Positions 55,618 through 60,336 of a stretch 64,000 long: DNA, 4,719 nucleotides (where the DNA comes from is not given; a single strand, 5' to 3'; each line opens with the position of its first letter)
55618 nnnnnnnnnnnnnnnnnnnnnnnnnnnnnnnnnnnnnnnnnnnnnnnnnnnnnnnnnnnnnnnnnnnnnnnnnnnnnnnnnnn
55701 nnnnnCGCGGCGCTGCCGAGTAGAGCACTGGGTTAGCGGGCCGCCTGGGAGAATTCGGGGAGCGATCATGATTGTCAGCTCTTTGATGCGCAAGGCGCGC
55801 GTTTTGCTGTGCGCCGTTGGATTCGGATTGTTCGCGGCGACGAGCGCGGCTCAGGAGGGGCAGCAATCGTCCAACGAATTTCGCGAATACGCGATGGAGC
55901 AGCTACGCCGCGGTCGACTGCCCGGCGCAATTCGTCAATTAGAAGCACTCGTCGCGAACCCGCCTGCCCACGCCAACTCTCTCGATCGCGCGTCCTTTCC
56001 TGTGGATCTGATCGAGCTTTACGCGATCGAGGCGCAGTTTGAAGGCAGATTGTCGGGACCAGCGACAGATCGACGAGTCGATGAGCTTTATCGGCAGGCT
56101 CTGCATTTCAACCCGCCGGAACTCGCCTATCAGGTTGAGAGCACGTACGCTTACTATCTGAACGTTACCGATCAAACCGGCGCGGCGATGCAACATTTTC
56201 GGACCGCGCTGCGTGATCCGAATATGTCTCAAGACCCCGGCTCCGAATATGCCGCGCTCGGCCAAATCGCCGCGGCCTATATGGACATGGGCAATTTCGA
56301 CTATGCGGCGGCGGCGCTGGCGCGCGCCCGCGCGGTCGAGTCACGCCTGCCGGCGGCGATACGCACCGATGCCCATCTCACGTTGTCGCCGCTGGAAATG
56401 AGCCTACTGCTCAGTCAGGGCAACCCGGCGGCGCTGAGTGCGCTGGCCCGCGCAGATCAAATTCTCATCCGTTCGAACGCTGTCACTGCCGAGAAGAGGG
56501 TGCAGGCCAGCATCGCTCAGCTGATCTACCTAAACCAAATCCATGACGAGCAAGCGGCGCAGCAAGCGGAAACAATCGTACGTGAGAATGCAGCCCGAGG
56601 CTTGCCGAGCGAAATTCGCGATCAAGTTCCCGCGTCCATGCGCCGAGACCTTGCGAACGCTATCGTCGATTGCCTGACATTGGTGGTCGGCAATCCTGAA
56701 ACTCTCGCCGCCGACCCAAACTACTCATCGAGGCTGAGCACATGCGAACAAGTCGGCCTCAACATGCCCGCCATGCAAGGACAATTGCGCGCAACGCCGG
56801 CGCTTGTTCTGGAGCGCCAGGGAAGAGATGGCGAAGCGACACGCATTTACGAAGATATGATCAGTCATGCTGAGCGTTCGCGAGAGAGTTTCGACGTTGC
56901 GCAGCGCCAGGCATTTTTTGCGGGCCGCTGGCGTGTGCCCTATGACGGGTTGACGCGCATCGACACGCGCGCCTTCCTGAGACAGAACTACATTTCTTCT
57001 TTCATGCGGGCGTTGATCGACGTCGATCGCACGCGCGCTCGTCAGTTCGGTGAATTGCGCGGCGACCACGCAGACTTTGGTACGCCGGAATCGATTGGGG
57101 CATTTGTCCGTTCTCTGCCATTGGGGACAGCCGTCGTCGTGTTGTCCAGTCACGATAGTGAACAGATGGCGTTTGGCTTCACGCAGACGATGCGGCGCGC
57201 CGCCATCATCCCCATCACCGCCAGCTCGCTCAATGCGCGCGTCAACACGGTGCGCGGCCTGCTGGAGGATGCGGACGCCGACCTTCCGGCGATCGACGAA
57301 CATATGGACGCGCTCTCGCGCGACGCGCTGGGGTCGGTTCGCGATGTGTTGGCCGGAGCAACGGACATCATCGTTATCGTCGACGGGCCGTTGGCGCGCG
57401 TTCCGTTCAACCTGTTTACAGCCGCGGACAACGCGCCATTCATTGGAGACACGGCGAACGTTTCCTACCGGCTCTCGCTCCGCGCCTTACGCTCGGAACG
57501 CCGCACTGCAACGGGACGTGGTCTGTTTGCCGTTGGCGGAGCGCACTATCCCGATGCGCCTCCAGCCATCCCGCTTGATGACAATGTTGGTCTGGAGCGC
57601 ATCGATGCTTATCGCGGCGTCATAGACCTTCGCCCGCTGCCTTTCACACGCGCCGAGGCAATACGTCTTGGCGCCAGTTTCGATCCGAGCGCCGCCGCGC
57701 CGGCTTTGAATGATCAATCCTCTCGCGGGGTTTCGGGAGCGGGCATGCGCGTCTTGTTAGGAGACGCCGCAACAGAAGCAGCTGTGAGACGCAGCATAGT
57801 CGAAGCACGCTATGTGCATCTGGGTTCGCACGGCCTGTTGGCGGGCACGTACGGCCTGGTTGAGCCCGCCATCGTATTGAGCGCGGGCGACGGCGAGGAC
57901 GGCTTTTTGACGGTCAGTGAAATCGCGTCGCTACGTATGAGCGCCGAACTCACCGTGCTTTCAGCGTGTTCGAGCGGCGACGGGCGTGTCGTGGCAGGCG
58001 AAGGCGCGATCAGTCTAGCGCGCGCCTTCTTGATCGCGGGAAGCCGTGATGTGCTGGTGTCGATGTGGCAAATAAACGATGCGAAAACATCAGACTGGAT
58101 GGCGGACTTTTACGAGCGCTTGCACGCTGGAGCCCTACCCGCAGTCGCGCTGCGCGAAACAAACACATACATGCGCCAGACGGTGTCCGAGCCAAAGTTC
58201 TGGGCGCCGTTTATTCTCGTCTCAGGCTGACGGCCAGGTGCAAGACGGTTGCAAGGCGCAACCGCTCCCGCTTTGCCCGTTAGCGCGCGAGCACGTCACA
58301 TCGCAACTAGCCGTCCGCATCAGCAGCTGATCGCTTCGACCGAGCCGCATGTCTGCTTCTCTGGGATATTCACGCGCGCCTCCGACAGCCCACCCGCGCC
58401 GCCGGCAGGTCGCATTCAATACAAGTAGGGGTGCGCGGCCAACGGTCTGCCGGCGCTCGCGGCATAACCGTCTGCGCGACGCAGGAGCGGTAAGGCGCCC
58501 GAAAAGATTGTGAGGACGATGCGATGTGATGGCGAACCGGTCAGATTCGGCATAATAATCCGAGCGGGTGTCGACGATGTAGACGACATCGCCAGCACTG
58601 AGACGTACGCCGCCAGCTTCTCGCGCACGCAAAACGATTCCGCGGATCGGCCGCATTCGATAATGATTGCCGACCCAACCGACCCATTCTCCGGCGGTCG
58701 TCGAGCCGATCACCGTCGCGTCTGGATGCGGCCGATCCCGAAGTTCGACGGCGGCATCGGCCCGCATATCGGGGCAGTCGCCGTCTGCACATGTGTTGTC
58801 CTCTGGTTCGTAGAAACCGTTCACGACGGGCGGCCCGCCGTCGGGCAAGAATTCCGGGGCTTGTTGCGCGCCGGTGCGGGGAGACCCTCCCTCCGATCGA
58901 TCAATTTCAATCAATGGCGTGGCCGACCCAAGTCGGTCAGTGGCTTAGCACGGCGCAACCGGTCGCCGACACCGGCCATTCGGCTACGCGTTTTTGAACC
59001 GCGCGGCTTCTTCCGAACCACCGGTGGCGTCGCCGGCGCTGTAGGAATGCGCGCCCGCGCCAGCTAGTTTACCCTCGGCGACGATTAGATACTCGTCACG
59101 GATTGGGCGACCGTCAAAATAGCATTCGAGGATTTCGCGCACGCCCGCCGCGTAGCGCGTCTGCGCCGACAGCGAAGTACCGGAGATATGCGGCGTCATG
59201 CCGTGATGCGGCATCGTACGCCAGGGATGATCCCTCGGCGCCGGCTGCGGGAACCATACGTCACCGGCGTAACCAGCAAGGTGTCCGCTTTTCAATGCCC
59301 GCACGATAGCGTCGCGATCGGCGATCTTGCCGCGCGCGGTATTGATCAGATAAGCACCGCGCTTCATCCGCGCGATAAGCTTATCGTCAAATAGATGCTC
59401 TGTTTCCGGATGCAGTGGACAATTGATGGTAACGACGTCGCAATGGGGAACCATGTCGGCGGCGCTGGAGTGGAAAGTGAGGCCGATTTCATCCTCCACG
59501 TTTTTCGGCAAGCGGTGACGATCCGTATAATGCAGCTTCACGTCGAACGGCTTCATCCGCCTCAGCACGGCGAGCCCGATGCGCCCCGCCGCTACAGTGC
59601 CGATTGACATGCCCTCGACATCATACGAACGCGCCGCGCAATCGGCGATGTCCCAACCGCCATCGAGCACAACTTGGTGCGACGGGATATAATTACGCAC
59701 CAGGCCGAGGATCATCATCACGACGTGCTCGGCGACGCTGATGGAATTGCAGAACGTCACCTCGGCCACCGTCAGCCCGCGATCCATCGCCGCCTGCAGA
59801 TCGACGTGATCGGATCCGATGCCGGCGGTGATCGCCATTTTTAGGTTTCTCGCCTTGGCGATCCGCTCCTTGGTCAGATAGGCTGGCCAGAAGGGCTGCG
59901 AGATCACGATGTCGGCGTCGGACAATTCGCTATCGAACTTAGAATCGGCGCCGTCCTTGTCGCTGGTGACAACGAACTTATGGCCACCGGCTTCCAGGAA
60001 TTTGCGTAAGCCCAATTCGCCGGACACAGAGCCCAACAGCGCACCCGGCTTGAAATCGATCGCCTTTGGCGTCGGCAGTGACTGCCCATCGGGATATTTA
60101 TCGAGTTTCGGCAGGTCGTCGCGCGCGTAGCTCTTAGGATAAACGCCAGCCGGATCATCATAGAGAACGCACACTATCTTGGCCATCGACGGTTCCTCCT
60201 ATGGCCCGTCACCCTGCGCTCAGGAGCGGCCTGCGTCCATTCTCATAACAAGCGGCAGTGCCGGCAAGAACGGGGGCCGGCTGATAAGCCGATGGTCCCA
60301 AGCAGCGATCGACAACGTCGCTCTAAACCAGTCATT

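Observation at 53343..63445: Neighbourhood enriched in TIR, CHAT-caspase, WD40 and TPR modules, several of them predicted to be extracytoplasmic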

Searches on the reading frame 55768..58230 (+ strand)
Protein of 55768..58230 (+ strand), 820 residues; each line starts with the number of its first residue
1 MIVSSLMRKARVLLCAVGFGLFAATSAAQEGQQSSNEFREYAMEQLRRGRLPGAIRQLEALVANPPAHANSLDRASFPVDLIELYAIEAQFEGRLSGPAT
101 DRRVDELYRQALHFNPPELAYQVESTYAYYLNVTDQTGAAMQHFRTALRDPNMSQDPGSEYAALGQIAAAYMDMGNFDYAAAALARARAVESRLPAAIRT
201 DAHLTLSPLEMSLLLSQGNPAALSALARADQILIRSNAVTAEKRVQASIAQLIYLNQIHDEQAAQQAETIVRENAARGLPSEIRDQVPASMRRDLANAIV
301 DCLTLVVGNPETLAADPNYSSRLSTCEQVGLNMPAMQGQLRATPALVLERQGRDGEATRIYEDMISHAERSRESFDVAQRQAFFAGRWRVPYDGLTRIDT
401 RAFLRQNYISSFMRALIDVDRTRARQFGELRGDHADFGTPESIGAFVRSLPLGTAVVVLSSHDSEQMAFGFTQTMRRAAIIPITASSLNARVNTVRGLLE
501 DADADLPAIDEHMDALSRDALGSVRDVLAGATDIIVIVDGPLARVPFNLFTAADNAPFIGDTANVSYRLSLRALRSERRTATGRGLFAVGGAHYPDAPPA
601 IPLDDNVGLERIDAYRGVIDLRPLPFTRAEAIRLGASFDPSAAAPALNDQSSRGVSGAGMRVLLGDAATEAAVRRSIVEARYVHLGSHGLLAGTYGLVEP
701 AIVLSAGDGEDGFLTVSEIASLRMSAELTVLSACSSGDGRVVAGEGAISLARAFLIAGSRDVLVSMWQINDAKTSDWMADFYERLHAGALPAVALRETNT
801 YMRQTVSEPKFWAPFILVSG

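Call 4: search_protein_families(library=pfam, proteins=[window:55768-58230:+], max_evalue=0.01)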
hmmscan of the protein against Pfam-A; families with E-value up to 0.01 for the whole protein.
window:55768-58230:+ (820 aa): 1 family
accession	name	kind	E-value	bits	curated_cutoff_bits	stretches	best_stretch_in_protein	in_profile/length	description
PF12770.12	CHAT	-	6.2e-45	154.3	24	1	524-818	15-287/289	CHAT domain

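Call 5: search_protein_families(library=padloc, proteins=[window:55768-58230:+], max_evalue=0.01)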
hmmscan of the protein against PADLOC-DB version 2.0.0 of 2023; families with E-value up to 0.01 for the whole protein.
window:55768-58230:+ (820 aa): 0 families

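Call 6: find_homologous_proteins(query=window:55768-58230:+, max_evalue=0.00001)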
Query window:55768-58230:+ (820 aa): 73 proteins with E <= 0.00001 among 8000 candidates.
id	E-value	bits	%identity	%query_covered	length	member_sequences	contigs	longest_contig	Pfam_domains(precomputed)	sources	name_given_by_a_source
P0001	0.0e+0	1783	100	100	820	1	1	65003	PF12770.13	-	-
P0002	4.0e-239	814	51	98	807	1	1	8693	PF12770.13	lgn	-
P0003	2.9e-23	100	39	24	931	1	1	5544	PF10602.16,PF25063.1,PF13431.13,PF13414.13,PF10952.16,PF13176.13,PF24885.2,PF13428.13,PF12770.13,PF13374.13,PF07721.21,PF14559.13,PF25068.3,PF13371.13,PF17874.8,PF00515.35,PF13424.13,PF28559.1,PF14938.13,PF13432.13,PF13181.13,PF07719.24,PF13174.13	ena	-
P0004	1.6e-22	98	31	35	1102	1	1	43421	PF00515.35,PF13424.13,PF12770.13,PF13181.13,PF07719.24,PF13374.13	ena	-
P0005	1.0e-21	95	37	18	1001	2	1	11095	PF17874.8,PF00515.35,PF13424.13,PF13176.13,PF13432.13,PF13428.13,PF12770.13,PF13181.13,PF07719.24,PF13374.13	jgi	jgi:CHAT domain-containing protein/tetratricopeptide (TPR) repeat protein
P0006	3.0e-21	94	36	21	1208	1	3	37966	PF17874.8,PF00515.35,PF13424.13,PF13176.13,PF12770.13,PF07719.24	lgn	-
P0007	3.3e-21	93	41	25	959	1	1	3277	PF13424.13,PF24885.2,PF12770.13,PF13374.13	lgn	-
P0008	1.9e-20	91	30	46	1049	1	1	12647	PF00515.35,PF13424.13,PF12770.13,PF13181.13,PF07719.24,PF13374.13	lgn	-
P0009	2.4e-20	91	40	21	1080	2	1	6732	PF12770.13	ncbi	ncbi:MAG TPA: CHAT domain-containing protein [Gemmatimonadales bacterium]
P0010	3.0e-19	87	31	37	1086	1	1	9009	PF17874.8,PF00515.35,PF13424.13,PF13176.13,PF14938.13,PF12770.13,PF13181.13,PF07719.24,PF13374.13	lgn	-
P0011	4.8e-19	86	35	24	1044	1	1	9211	PF17874.8,PF00515.35,PF13424.13,PF13176.13,PF12770.13,PF13181.13,PF07719.24,PF13374.13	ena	-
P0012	5.6e-19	86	29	46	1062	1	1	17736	PF12770.13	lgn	-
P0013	6.3e-19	86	34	35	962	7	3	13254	PF17874.8,PF00515.35,PF13424.13,PF28559.1,PF12770.13,PF13181.13,PF07719.24,PF13374.13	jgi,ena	-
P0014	7.3e-19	86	29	44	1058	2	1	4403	PF17874.8,PF00515.35,PF13424.13,PF24885.2,PF12770.13,PF13181.13,PF07719.24,PF13374.13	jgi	-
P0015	2.6e-18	84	37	20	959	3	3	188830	PF13424.13,PF12770.13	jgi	jgi:CHAT domain-containing protein/tetratricopeptide (TPR) repeat protein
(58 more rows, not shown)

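Call 7: find_encoding_contigs(protein=P0002, flank=10000, max_places=6)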
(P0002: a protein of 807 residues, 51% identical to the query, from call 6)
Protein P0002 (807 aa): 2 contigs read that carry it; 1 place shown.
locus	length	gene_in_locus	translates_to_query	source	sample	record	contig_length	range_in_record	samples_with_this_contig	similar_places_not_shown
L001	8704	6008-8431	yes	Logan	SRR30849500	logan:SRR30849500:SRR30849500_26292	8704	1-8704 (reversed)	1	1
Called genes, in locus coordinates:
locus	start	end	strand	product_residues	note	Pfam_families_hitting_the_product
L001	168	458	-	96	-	PF02810:SEC-C (weak)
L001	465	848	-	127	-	PF03695:UPF0149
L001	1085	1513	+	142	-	-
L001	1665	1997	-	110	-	PF13744:HTH_37, PF13560:HTH_31 (weak), PF01381:HTH_3 (weak)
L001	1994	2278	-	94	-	PF05973:Gp49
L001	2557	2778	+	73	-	-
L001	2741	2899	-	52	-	-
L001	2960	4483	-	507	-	-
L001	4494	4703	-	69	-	-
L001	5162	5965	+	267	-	-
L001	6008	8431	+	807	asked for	PF12770:CHAT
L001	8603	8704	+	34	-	?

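Call 8: find_encoding_contigs(protein=P0001, flank=10000, max_places=4)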
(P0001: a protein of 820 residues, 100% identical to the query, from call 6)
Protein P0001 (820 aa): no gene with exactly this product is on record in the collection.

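Call 51: search_protein_families(library=ncbifam, proteins=[window:55768-58230:+], max_evalue=0.01)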
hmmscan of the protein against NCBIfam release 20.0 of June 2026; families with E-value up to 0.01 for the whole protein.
window:55768-58230:+ (820 aa): 1 family
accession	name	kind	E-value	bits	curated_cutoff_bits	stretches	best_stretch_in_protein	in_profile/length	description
TIGR02521.1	type_IV_pilW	equivalog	1.9e-05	24.3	154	1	103-206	83-180/234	type IV pilus biogenesis/stability protein PilW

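Call 78: search_protein_families(library=pfam, proteins=[L001:2960-4522:-, L001:4494-4703:-], max_evalue=0.01)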
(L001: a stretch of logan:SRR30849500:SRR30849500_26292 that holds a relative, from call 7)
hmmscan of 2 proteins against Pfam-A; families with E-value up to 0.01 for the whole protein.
L001:2960-4522:- (520 aa): 2 families
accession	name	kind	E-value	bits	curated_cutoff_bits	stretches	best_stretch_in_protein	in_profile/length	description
PF00975.26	Thioesterase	-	0.00021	22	26.4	1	36-64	60-88/226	Thioesterase domain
PF12697.13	Abhydrolase_6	-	0.0022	19.1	26.3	0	28-102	55-103/217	Alpha/beta hydrolase family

L001:4494-4703:- (69 aa): 0 families

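Call 79: predict_structure(alignment_id=A3)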
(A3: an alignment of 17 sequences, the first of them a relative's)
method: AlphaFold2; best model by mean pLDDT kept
length: 820 residues; sequences in the alignment: 17
mean_pLDDT: 76.9   pTM: 0.68
mean pLDDT of the five models: 76.9, 76.3, 74.5, 74.2, 74.2
residues with pLDDT >= 90: 192; 70-90: 419; 50-70: 132; < 50: 77
segments of 3 or more residues with pLDDT < 50: 1-35, 429-440, 601-618, 736-742
pLDDT, mean of each block of 10 residues (from residue 1): 31 38 31 48 55 74 77 82 80 61 90 80 90 81 88 88 87 78 88 85 83 81 80 76 76 74 73 60 60 70 67 72 72 67 84 91 82 56 61 92 92 90 65 38 73 94 90 94 87 84 82 94 94 92 88 92 91 72 91 74 37 44 82 87 75 82 92 92 90 66 84 87 92 57 60 89 80 85 92 92 75 80
secondary structure, 60 per line:
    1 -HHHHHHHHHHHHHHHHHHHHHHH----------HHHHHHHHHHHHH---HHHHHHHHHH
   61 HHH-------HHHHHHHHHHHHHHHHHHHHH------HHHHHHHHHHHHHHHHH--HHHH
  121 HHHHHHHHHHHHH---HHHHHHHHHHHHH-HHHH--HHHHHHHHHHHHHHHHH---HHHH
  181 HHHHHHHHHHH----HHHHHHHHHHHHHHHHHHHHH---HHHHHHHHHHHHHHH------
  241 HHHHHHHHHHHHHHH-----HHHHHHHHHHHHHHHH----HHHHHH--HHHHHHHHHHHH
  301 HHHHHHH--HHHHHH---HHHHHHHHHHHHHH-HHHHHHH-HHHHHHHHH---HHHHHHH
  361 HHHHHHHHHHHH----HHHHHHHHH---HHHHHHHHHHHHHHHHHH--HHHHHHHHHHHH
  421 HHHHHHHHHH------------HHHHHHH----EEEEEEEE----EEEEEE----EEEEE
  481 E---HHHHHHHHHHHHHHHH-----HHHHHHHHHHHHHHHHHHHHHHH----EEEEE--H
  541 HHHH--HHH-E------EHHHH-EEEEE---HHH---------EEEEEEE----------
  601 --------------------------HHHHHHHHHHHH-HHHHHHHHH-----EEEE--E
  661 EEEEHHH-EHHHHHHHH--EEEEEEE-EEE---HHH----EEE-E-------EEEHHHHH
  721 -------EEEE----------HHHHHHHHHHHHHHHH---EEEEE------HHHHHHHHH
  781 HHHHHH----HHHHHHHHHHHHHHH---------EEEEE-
elements in order (helices of 4 or more, strands of 3 or more residues): H2-24 H35-47 H51-63 H71-91 H98-114 H117-133 H137-149 H151-154 H157-173 H177-191 H196-216 H220-234 H241-255 H261-276 H281-286 H289-307 H310-315 H319-332 H334-340 H342-350 H354-372 H377-385 H389-406 H409-430 H443-449 E454-461 E466-471 E476-481 H485-500 H506-528 E533-537 H540-544 H559-562 E564-568 E584-590 H627-638 H640-648 E654-657 E660-664 H670-677 E680-686 E688-690 E701-703 E713-715 H716-720 E728-731 H742-757 E761-765 H772-786 H791-805 E815-819

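Call 82: fold_search(model_id=the predicted structure, library=pdb)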
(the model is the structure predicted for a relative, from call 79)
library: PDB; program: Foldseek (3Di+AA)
matches with E <= 10: 1343; with E <= 0.001: 44
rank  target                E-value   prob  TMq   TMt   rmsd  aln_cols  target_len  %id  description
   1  8rot_A                2.6e-15  1.00  0.41  0.38  18.6       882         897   16  Cryo-EM structure of the transmembrane anti-sigma factor DdvA (released 2024-11-06)
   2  8rw5                  1.3e-13  1.00  0.40  0.38  18.2       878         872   16  Symmetry expansion of dimeric transmembrane anti-sigma factor DdvA (released 2024-11-06)
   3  7y84_C                1.5e-12  1.00  0.33  0.39  15.1       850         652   11  CryoEM structure of type III-E CRISPR Craspase gRAMP-crRNA in complex with TPR-CHAT protease (released 2022-12-14)
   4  8d9g_A                1.7e-12  1.00  0.32  0.38  17.0       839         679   10  gRAMP-TPR-CHAT Non match PFS target RNA(Craspase) (released 2023-06-14)
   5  7y8t_B                3.4e-12  1.00  0.34  0.39  15.0       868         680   12  Structure of Cas7-11-crRNA in complex with TPR-CHAT (released 2023-06-28)
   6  9hma                  1.6e-11  1.00  0.35  0.23  22.7      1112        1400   11  Cryo-EM structure of apo human separase (released 2025-09-03)
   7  8d9h_E                2.3e-11  1.00  0.32  0.38  16.0       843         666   12  gRAMP-TPR-CHAT match PFS target RNA(Craspase) (released 2023-06-14)
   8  7xss_C                3.3e-11  1.00  0.30  0.36  16.3       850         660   11  Structure of Craspase-CTR (released 2022-11-09)
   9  9hm7                  3.3e-11  1.00  0.32  0.22  22.9      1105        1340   11  Cryo-EM structure of apo human separase with the mutation C2029S (released 2025-09-03)
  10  7xsr_C                3.6e-11  1.00  0.34  0.40  15.2       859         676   12  Structure of Craspase-target RNA (released 2022-11-09)
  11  8eey_B                4.5e-11  1.00  0.33  0.36  17.4       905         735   12  Cas7-11 in complex with DR-mismatched target RNA, Csx29 and Csx30 (released 2022-11-16)
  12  7y9x_B                6.5e-11  1.00  0.31  0.34  18.4       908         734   10  Structure of the Cas7-11-Csx29-guide RNA complex (released 2022-11-09)
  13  7x8a_D                7.3e-11  1.00  0.30  0.36  16.5       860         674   10  Cryo-EM structure of a bacterial protein complex (released 2022-11-16)
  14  7y83_D                8.3e-11  1.00  0.30  0.37  17.6       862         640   10  CryoEM structure of type III-E CRISPR Craspase gRAMP-crRNA in complex with TPR-CHAT protease bound to non-self RNA tar (released 2022-12-14)
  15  9hvy                  8.3e-11  1.00  0.34  0.22  20.8      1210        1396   10  Cryo-EM structure of human separase-SCC1 (1-631) fusion protein (released 2026-01-14)
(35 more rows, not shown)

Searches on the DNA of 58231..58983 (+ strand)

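Call 62: search_dna_similar(query=window:58231-58983:+, collection=plasmids, mode=distant, max_rows=6)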
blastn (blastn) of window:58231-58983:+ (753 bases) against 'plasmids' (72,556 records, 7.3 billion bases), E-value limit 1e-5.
No match.

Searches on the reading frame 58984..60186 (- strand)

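Call 4: search_protein_families(library=pfam, proteins=[window:58984-60186:-], max_evalue=0.01)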
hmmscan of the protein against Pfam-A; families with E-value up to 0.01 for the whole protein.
window:58984-60186:- (400 aa): 3 families
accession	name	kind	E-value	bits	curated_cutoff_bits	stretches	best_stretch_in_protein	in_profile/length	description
PF02826.25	2-Hacid_dh_C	-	2e-50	171.1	25.1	1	156-335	1-178/178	D-isomer specific 2-hydroxyacid dehydrogenase, NAD binding domain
PF00389.36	2-Hacid_dh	-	2.6e-16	59.9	24.6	1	62-363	13-130/134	D-isomer specific 2-hydroxyacid dehydrogenase, catalytic domain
PF03446.21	NAD_binding_2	-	0.0081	16.6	21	0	195-300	2-109/161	NAD binding domain of 6-phosphogluconate dehydrogenase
